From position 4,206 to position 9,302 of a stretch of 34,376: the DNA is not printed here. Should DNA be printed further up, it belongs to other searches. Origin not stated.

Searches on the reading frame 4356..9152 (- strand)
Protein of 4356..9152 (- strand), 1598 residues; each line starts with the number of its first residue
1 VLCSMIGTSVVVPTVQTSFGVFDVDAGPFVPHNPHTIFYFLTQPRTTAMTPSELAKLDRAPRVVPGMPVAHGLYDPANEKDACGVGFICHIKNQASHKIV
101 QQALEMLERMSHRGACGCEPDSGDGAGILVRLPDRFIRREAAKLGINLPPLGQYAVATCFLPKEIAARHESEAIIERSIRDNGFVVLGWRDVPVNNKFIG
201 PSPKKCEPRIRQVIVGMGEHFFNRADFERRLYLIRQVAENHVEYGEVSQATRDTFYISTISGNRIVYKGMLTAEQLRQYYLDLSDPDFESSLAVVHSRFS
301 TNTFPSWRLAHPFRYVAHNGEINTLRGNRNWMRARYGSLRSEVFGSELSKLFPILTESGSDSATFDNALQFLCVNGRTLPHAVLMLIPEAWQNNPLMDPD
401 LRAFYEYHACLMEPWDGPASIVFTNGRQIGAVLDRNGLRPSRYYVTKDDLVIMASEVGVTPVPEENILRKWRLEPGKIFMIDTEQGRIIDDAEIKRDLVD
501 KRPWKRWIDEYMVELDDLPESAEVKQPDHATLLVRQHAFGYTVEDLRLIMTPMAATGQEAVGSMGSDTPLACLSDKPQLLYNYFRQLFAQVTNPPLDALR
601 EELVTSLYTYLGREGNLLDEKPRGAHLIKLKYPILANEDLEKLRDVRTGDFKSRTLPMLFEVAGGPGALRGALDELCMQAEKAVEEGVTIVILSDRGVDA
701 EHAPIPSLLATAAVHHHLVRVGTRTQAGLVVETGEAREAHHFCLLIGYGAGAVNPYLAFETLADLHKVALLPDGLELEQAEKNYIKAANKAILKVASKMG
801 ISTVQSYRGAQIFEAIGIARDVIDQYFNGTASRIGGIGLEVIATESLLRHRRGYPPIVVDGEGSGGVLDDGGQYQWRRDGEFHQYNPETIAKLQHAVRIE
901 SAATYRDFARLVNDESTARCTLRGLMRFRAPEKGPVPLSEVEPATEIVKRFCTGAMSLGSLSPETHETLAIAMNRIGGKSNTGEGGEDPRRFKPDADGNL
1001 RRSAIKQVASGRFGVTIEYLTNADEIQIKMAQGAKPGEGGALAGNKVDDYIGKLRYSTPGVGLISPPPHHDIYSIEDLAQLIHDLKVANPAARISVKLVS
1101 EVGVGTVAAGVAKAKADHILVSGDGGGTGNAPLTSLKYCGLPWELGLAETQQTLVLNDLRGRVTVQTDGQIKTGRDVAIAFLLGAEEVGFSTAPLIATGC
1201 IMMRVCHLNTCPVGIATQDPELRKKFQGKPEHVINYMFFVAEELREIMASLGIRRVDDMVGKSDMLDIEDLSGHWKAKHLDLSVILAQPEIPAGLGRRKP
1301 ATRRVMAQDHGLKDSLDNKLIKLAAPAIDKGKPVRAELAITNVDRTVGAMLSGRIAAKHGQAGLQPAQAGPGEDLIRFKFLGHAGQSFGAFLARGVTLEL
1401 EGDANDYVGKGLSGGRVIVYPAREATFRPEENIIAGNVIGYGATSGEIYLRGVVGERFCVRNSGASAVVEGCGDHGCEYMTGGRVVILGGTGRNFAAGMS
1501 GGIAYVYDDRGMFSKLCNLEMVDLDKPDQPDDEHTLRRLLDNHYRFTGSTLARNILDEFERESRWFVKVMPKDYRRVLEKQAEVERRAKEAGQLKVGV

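Call 25: search_protein_families(library=pfam, proteins=[window:4356-9152:-], max_evalue=0.001)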
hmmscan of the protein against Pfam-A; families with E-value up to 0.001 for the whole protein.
window:4356-9152:- (1598 aa): 5 families
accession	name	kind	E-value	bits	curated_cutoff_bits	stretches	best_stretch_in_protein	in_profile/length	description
PF00310.26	GATase_2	-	3.9e-185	616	19.9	1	83-507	1-420/420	Glutamine amidotransferases class-II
PF01645.23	Glu_synthase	-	8.6e-149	496.1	20.4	1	883-1253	1-368/369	Conserved region in glutamate synthase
PF04898.20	Glu_syn_central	-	1.2e-119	399.3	22.8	1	535-818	2-276/277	Glutamate synthase central domain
PF01493.24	GXGXG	-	9.4e-81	270.3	32.5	1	1339-1531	2-187/190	GXGXG motif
PF01070.24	FMN_dh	-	0.00015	21.4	24.9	0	1111-1197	235-308/350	FMN-dependent dehydrogenase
